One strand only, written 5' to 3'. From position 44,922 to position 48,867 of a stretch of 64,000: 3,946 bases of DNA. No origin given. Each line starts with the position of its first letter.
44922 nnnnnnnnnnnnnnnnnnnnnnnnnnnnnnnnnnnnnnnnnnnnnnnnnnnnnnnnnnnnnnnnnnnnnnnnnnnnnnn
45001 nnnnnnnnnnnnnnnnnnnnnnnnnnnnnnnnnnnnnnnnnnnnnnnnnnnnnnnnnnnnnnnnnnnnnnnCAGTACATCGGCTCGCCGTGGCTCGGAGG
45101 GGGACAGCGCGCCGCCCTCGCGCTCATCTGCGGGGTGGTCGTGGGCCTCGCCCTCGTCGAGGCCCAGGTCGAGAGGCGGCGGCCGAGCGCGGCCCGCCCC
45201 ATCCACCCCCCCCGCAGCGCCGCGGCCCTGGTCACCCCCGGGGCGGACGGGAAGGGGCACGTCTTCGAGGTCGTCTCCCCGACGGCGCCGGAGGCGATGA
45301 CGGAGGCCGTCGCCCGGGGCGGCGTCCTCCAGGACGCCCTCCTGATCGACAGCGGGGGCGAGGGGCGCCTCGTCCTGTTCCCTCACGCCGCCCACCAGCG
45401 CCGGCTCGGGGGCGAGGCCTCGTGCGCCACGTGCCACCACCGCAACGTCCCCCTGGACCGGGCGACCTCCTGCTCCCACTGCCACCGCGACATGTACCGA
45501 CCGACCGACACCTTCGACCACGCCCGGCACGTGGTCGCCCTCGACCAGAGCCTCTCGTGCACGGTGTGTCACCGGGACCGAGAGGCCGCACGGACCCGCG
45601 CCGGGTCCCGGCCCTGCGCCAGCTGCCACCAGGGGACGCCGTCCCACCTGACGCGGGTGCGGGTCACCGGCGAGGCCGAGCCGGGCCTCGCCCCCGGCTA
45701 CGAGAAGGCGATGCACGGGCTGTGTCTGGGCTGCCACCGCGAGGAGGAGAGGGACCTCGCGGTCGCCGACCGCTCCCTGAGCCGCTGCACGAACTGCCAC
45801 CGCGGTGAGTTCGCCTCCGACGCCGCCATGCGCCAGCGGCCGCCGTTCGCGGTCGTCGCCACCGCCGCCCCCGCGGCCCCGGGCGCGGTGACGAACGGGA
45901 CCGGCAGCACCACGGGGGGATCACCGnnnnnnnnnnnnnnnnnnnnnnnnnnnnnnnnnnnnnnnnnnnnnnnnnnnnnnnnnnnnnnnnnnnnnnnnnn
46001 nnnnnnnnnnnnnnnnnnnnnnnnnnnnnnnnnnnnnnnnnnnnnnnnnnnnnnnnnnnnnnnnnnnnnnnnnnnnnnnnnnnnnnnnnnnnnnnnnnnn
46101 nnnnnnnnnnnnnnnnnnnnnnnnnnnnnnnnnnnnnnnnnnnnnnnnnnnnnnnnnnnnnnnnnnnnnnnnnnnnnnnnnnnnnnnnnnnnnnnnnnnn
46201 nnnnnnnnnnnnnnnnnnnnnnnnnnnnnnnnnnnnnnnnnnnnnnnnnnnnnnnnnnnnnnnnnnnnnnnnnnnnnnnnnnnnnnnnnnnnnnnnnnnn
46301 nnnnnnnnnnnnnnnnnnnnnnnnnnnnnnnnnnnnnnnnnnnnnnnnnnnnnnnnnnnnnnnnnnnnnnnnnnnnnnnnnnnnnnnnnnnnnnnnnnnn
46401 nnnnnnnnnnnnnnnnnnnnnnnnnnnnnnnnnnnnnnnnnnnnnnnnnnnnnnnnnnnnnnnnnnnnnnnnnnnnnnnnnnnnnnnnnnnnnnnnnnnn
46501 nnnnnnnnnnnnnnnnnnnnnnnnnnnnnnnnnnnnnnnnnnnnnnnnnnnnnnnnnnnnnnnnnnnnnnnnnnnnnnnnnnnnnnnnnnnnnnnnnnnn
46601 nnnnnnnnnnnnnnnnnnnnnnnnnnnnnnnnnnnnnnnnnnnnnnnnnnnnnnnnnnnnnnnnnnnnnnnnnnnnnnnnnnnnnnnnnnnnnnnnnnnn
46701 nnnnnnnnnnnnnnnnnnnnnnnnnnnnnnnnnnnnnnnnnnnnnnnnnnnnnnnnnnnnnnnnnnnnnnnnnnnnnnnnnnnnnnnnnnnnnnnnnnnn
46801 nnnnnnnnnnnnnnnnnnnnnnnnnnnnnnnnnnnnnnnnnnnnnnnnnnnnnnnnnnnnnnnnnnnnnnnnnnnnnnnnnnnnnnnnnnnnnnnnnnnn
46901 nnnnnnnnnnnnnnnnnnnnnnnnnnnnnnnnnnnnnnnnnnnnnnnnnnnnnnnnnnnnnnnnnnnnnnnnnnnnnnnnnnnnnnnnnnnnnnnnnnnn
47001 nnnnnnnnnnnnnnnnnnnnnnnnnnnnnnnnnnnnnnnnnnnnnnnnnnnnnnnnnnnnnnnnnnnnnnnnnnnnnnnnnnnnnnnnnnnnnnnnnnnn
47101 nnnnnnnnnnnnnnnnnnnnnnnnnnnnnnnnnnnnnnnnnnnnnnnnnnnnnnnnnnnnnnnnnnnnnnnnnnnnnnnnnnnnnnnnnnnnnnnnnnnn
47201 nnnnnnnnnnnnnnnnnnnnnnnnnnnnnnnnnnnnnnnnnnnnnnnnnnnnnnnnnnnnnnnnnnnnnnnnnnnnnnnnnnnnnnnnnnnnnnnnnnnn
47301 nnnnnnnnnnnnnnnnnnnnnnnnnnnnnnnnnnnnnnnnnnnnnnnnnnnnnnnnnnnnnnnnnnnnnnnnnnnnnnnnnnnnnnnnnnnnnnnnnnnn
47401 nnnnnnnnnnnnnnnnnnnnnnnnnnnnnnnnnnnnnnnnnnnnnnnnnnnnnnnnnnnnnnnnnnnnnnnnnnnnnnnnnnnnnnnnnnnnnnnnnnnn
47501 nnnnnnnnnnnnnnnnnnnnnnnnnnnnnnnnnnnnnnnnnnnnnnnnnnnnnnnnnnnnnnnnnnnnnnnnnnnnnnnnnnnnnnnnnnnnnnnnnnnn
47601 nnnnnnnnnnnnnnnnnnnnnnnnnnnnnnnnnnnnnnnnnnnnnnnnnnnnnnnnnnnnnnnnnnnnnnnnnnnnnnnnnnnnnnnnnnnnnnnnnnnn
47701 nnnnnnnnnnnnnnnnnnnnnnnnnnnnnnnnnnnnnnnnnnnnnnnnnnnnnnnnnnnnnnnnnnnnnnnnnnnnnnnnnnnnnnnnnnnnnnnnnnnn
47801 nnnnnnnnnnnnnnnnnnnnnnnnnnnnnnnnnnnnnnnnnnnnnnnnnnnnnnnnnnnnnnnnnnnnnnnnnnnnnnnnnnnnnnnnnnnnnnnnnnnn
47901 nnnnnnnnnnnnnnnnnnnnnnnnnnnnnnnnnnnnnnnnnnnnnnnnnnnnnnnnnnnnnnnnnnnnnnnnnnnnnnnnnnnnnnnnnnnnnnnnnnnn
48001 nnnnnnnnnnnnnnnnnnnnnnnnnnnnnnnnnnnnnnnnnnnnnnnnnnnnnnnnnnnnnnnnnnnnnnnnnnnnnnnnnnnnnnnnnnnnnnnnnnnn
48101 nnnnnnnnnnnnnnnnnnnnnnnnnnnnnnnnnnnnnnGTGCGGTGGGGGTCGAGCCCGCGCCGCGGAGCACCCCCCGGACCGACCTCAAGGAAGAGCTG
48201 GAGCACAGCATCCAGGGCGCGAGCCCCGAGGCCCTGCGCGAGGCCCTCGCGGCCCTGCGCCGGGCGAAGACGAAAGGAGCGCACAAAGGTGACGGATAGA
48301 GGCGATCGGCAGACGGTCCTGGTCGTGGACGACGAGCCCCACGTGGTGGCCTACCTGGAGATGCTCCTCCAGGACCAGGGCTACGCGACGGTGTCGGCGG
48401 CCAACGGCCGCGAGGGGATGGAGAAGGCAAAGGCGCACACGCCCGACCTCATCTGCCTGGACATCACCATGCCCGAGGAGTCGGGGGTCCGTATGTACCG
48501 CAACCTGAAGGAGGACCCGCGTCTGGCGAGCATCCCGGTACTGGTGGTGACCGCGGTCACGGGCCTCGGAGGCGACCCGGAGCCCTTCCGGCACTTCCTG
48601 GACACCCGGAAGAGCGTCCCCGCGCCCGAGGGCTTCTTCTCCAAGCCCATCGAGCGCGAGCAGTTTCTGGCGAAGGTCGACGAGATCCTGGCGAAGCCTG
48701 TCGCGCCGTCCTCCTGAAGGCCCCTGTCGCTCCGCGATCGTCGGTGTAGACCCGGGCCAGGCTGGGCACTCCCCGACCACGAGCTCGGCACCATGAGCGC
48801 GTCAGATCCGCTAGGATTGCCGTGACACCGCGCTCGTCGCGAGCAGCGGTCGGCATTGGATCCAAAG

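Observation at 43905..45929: Single polypeptide fusing an NrfD-type quinone-interacting membrane subunit to a six-haem cytochrome c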

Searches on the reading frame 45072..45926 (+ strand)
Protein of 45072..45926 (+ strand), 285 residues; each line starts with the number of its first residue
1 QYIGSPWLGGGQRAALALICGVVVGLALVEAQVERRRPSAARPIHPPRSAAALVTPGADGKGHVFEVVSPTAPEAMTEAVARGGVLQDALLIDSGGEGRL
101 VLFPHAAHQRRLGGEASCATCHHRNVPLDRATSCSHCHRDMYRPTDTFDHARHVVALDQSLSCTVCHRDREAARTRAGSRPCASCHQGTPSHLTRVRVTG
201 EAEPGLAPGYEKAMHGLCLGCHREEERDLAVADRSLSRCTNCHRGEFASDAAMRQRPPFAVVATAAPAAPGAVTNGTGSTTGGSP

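Call 27: search_protein_families(library=ncbifam, proteins=[window:45195-45926:+], max_evalue=0.01)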
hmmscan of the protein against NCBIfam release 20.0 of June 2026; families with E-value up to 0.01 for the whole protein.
seq(244 aa): 4 families
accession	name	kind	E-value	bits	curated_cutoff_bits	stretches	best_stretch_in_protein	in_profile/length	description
NF045713.1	CxxCH_16_HmcA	equivalog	2.7e-08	32.9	400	2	140-210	200-260/541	sulfate respiration complex hexadecaheme cytochrome HmcA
TIGR04257.1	nanowire_3heme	domain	2.4e-05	24.4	40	1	91-146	24-75/75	c(7)-type cytochrome triheme domain-containing protein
TIGR03508.1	decahem_SO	subfamily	0.0054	16.2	192.2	1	126-215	22-114/258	DmsE family decaheme c-type cytochrome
NF043011.1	CytC7_Geobact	equivalog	0.0069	16.8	120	0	55-100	29-77/89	cytochrome c7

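Call 39: search_protein_representatives(protein=window:45072-45926:+)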
Query: 285 residues. Proteins with E-value up to 0.001 (for the whole library): 343; up to 1e-10: 235; up to 1e-30: 53. The best 150 are listed.
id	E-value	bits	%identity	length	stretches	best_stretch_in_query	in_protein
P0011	1.8e-119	414.9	71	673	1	1-272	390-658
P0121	4.7e-67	242.9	62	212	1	79-270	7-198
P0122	1.5e-63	231.3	51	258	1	23-271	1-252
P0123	7.9e-63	229.0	49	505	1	3-257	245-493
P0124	8.2e-55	202.7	47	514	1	2-271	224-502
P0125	2.7e-53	197.7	48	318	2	89-260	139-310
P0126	1.9e-50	188.4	47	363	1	2-269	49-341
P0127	2.1e-49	184.9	43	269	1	2-260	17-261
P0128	2.6e-47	178.1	52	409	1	2-176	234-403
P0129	2.8e-46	174.7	41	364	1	4-256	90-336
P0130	1.4e-44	169.2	44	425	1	2-244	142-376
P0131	1.7e-43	165.5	39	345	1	15-269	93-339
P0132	1.7e-42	162.3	40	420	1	3-274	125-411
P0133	3.0e-41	158.2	37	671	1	3-262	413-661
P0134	3.5e-41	158.0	33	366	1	5-248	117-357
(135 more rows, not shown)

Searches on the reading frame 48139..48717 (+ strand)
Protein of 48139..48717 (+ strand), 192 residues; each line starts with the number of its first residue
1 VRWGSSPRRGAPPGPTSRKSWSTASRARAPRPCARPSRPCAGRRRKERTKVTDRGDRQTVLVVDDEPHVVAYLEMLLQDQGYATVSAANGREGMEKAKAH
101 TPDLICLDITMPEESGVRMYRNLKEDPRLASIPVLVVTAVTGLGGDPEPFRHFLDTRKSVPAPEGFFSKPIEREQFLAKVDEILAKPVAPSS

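Call 74: search_protein_families(library=pfam, proteins=[window:48139-48717:+], max_evalue=0.00001)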
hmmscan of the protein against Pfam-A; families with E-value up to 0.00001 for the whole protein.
window:48139-48717:+ (192 aa): 1 family
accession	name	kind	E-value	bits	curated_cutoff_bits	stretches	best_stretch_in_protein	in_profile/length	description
PF00072.30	Response_reg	-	6.3e-20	71.8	30.2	1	60-140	1-79/111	Response regulator receiver domain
